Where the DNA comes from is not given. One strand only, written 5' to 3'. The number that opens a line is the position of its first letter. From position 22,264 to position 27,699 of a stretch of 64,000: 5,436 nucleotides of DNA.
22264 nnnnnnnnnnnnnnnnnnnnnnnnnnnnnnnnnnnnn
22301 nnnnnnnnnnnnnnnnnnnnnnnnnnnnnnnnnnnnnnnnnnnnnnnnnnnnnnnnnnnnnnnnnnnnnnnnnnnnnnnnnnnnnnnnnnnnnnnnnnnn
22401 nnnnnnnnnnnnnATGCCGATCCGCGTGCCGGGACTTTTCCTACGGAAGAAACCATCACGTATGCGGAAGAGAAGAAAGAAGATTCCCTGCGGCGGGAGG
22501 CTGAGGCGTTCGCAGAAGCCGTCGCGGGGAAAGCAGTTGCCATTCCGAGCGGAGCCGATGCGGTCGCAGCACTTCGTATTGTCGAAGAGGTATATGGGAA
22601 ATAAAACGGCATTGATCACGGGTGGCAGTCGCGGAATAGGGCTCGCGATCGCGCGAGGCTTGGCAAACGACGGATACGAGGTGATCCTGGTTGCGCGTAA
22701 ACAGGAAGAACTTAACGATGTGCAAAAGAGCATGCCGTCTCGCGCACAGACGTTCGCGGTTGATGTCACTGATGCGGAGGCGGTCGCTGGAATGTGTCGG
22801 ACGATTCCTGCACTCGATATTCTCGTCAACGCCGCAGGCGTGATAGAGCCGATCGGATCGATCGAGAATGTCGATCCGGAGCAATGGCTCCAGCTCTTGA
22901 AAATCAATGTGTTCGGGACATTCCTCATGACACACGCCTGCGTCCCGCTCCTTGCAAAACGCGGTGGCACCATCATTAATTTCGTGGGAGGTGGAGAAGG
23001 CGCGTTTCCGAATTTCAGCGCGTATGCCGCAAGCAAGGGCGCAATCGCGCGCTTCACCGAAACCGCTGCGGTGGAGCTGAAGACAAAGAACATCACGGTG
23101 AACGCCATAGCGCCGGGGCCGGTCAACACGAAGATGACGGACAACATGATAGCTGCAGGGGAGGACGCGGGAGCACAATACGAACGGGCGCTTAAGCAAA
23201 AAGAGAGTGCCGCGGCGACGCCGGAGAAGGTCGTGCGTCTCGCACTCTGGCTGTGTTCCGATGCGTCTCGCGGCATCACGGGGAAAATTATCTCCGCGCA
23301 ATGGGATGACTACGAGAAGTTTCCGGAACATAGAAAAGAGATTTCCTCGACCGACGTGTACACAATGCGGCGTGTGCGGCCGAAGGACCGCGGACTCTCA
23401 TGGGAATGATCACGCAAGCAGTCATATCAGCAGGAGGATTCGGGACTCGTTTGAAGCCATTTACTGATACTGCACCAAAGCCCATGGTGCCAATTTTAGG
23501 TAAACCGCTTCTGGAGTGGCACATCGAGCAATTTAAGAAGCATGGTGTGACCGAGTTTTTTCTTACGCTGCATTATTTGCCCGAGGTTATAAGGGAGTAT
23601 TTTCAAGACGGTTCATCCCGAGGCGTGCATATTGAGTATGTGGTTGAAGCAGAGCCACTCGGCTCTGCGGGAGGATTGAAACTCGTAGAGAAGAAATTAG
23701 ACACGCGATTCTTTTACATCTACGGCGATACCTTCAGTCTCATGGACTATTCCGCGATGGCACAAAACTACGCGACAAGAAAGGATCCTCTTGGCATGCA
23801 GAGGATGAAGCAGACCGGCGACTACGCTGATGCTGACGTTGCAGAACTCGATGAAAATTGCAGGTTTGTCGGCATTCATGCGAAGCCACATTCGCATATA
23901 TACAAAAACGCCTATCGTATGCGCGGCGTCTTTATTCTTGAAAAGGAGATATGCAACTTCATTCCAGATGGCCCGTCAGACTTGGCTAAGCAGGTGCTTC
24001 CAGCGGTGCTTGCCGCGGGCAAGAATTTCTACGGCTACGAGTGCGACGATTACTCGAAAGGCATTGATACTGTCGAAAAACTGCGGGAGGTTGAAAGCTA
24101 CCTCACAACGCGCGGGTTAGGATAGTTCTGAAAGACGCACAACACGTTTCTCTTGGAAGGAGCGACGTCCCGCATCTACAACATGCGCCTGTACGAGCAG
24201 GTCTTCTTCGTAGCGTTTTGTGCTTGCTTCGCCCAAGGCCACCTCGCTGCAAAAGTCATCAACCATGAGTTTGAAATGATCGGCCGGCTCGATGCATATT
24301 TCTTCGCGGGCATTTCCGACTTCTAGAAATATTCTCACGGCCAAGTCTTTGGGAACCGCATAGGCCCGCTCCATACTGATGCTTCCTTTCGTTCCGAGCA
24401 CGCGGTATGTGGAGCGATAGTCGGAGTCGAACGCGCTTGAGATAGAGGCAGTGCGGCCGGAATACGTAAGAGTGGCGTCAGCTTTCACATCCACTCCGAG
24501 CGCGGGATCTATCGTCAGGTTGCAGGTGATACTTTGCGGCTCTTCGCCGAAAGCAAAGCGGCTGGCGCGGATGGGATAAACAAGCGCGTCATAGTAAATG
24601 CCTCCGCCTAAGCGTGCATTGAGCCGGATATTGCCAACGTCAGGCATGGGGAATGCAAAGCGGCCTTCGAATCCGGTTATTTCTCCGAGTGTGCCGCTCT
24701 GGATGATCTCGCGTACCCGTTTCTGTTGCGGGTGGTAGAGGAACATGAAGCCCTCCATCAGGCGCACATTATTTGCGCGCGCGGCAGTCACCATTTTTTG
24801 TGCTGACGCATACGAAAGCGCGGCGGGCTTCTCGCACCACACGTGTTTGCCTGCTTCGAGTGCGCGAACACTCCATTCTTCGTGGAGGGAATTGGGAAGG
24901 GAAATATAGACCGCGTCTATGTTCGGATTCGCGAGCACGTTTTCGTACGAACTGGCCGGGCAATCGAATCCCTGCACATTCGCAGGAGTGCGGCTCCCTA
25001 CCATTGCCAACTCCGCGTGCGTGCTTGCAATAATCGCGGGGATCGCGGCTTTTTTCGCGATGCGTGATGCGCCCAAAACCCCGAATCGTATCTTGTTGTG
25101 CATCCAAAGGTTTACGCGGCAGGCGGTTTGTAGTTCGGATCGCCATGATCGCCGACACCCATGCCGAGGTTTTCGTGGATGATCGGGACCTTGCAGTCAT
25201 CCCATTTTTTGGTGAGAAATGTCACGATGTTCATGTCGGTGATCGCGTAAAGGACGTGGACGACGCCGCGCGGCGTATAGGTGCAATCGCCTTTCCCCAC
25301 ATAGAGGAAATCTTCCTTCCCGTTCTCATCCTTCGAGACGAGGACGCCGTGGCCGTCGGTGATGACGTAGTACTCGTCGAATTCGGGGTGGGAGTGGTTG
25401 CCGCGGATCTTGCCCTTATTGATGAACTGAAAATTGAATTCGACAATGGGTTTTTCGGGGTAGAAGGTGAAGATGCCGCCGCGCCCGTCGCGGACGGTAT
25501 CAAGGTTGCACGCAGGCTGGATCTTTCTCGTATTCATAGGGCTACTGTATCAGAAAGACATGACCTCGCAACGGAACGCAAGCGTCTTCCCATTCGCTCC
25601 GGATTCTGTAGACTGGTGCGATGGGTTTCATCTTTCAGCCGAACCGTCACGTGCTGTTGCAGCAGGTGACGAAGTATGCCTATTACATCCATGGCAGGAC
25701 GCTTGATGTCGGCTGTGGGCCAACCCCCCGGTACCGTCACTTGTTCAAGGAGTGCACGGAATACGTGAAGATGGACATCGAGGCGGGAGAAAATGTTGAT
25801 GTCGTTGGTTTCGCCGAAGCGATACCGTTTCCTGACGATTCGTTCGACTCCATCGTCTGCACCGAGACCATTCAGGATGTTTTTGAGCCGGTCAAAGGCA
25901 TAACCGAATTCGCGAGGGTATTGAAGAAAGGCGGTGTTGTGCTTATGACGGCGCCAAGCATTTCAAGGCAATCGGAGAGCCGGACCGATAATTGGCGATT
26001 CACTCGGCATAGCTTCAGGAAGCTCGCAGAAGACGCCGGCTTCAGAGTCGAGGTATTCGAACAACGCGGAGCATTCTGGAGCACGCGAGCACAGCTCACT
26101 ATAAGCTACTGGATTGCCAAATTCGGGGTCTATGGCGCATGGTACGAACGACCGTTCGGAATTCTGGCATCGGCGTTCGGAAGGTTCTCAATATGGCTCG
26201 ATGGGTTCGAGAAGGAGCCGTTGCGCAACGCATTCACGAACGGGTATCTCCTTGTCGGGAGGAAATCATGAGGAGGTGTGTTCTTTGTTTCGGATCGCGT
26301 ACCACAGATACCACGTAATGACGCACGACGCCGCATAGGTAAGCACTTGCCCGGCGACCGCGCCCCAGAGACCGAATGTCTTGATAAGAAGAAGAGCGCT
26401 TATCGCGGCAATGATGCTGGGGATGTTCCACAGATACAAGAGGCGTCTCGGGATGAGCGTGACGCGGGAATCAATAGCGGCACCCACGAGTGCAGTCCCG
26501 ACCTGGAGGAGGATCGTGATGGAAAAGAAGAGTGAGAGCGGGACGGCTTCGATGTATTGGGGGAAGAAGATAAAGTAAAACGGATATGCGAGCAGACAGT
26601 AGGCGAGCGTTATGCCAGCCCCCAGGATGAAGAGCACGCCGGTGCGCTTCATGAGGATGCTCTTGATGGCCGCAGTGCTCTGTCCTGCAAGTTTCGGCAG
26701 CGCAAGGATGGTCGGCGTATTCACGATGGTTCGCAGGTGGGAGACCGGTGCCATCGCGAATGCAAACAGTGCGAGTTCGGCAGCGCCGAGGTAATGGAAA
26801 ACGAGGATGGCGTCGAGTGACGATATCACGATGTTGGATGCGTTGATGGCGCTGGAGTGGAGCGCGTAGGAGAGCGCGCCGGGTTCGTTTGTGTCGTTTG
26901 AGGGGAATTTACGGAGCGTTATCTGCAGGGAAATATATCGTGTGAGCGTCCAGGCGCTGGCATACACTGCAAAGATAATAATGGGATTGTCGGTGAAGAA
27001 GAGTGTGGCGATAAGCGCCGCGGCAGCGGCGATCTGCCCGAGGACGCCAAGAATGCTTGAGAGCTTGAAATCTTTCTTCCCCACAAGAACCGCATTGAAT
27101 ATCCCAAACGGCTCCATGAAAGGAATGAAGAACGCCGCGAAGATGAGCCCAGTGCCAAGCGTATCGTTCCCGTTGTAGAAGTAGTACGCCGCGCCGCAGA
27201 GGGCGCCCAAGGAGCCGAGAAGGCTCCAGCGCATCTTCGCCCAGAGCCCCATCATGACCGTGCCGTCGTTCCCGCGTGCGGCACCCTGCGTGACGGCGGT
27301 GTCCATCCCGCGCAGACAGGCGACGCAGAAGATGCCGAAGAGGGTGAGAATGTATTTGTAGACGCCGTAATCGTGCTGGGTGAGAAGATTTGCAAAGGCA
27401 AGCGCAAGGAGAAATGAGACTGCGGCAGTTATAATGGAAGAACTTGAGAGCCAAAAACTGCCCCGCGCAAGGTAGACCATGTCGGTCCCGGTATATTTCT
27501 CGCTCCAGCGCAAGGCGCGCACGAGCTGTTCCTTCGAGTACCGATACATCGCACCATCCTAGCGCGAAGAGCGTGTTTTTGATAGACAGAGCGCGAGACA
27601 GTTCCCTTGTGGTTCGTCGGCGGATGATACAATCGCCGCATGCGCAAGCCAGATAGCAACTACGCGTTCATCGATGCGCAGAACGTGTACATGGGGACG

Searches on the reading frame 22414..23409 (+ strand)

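Call 74: search_protein_families(library=pfam, proteins=[window:22414-23409:+], max_evalue=0.0001)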
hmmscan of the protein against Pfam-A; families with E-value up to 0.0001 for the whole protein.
window:22414-23409:+ (331 aa): 6 families
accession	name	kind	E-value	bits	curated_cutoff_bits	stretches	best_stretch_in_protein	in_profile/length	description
PF13561.12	adh_short_C2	-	6.2e-49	167.1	27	1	73-294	6-230/236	Enoyl-(Acyl carrier protein) reductase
PF00106.31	adh_short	-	3.5e-48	164.1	26.6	1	64-245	1-190/195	short chain dehydrogenase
PF08659.16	KR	-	3.1e-09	37.4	22.6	1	65-176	2-123/180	KR domain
PF01370.27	Epimerase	-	2.5e-08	34.1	20.9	1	66-177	1-103/240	NAD dependent epimerase/dehydratase family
PF23441.1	SDR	-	5.7e-06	26.4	27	1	61-262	5-219/258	SDR-like rossmann domain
PF13460.12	NAD_binding_10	-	3.6e-05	24.1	27.2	1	70-128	1-58/184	NAD(P)H-binding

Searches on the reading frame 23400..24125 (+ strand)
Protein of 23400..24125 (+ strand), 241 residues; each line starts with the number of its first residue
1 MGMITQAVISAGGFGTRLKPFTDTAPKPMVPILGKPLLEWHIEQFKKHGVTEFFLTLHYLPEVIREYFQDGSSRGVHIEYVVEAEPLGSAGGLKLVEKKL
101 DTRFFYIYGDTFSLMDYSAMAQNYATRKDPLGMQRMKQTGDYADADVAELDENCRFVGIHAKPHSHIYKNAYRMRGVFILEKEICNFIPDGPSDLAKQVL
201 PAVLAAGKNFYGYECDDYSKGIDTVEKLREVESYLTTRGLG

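Call 74: search_protein_families(library=pfam, proteins=[window:23400-24125:+], max_evalue=0.0001)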
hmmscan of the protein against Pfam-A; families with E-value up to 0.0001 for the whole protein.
window:23400-24125:+ (241 aa): 2 families
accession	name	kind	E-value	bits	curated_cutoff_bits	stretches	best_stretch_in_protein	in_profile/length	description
PF00483.29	NTP_transferase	-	1.7e-24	87.2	21.2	1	7-217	2-223/245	Nucleotidyl transferase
PF12804.13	NTP_transf_3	-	1.1e-06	29.4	27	1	7-111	1-96/160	MobA-like NTP transferase domain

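Call 75: search_protein_families(library=ncbifam, proteins=[window:23400-24125:+], max_evalue=0.00001)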
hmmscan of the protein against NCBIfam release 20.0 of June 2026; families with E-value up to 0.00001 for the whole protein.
window:23400-24125:+ (241 aa): 20 families
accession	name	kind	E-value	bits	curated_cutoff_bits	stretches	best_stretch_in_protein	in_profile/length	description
NF052502.1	man1P_GTase_Rv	exception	3.1e-32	111.8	440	1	5-228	1-223/352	mannose-1-phosphate guanylyltransferase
TIGR03992.1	Arch_glmU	subfamily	8.2e-31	107.3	292.1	1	6-188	2-176/393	bifunctional sugar-1-phosphate nucleotidylyltransferase/acetyltransferase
NF045761.1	NAMPUrTaseMurU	equivalog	4.1e-26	92.2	250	1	6-126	2-123/226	N-acetylmuramate alpha-1-phosphate uridylyltransferase MurU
NF049965.1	GlMnHpPGnyltfHddC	equivalog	6.9e-26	91.2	300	1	6-186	2-173/221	D-glycero-D-manno-heptose 1-phosphate guanosyltransferase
NF041313.1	UDPGP_AglF_Halo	equivalog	6.8e-21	74.8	400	1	6-184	2-178/234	UTP--glucose-1-phosphate uridylyltransferase AglF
TIGR01208.1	rmlA_long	equivalog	7.1e-21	74.5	320.25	1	7-188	2-182/353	glucose-1-phosphate thymidylyltransferase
TIGR02623.1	G1P_cyt_trans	equivalog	2.2e-18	66.7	300.25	1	6-70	2-66/255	glucose-1-phosphate cytidylyltransferase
NF041173.1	Sug_nt_acttase_Thmprot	equivalog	4e-18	65.5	600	1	6-188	2-176/405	bifunctional sugar-1-phosphate nucleotidylyltransferase/acetyltransferase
TIGR01207.1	rmlA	equivalog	2e-12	46.9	360.65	1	7-187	2-182/286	glucose-1-phosphate thymidylyltransferase RfbA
TIGR01099.1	galU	equivalog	2.6e-12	46.9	326.8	1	4-70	1-67/261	UTP--glucose-1-phosphate uridylyltransferase GalU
NF003670.0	PRK05293.1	equivalog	3.9e-10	39.2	470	0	107-231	124-254/382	glucose-1-phosphate adenylyltransferase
NF045697.1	MurNAcPUrMurU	equivalog_domain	2.1e-08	33.9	370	1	9-195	2-190/229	N-acetylmuramate alpha-1-phosphate uridylyltransferase MurU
NF009928.0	PRK13389.1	equivalog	2.3e-08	33.6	548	1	4-69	8-73/302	UTP--glucose-1-phosphate uridylyltransferase GalU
NF012024.0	PRK15480.1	equivalog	1e-07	31.4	588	1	6-186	5-185/292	glucose-1-phosphate thymidylyltransferase RfbA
TIGR02091.1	glgC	equivalog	1.2e-07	31.2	424.9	0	7-73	3-70/364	glucose-1-phosphate adenylyltransferase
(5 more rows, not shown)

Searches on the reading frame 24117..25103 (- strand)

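Call 74: search_protein_families(library=pfam, proteins=[window:24117-25103:-], max_evalue=0.0001)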
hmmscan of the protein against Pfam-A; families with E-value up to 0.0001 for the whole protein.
window:24117-25103:- (328 aa): 3 families
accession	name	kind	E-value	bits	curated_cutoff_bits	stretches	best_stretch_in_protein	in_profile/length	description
PF22725.1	GFO_IDH_MocA_C3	-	1.3e-23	83.7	27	1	129-242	3-123/124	GFO/IDH/MocA C-terminal domain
PF01408.29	GFO_IDH_MocA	-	8.1e-23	81.8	24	1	5-119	1-120/120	Oxidoreductase family, NAD-binding Rossmann fold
PF02894.22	GFO_IDH_MocA_C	-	1.8e-05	25.1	22.9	1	131-323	1-217/218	Oxidoreductase family, C-terminal alpha/beta domain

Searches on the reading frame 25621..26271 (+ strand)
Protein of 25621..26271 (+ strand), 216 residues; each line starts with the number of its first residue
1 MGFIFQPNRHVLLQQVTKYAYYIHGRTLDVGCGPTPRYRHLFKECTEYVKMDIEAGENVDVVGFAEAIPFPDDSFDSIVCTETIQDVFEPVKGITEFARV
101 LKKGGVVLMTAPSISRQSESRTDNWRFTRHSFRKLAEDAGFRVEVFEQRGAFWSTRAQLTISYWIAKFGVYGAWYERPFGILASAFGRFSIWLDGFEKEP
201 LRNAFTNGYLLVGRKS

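Call 74: search_protein_families(library=pfam, proteins=[window:25621-26271:+], max_evalue=0.0001)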
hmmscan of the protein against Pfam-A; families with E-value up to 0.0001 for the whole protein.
window:25621-26271:+ (216 aa): 6 families
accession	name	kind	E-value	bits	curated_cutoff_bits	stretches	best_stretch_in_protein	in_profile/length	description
PF08241.18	Methyltransf_11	-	2.7e-13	50.8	21.2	1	28-108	1-94/95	Methyltransferase domain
PF13489.12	Methyltransf_23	-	5.9e-11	42.8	27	1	24-143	23-161/164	Methyltransferase domain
PF13847.12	Methyltransf_31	-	4.6e-10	39.8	27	1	65-118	63-118/145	Methyltransferase domain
PF13649.12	Methyltransf_25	-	1.2e-07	32.8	27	1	29-105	3-97/97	Methyltransferase domain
PF01209.24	Ubie_methyltran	-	6.8e-06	26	20.1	1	57-109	98-151/233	ubiE/COQ5 methyltransferase family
PF08242.18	Methyltransf_12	-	3.6e-05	24.9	30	0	64-107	53-98/98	Methyltransferase domain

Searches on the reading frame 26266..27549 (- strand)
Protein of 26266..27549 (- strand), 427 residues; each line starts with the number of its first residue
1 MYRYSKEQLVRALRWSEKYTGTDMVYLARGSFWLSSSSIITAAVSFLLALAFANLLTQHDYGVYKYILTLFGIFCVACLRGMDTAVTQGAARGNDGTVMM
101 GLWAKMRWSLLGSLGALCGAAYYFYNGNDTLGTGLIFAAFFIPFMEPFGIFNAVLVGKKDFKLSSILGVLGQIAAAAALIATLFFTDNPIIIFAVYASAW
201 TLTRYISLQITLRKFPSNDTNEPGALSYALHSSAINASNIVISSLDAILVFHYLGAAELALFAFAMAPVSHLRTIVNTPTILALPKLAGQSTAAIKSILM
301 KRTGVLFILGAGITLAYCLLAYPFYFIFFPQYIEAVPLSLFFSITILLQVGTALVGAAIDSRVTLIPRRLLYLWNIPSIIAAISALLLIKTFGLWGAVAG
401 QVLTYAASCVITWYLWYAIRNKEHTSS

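Call 74: search_protein_families(library=pfam, proteins=[window:26266-27549:-], max_evalue=0.0001)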
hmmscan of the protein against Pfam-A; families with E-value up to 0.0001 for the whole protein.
window:26266-27549:- (427 aa): 1 family
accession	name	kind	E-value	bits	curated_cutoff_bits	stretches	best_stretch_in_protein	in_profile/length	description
PF01943.22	Polysacc_synt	-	5.6e-12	46.1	28.2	1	27-282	1-264/274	Polysaccharide biosynthesis protein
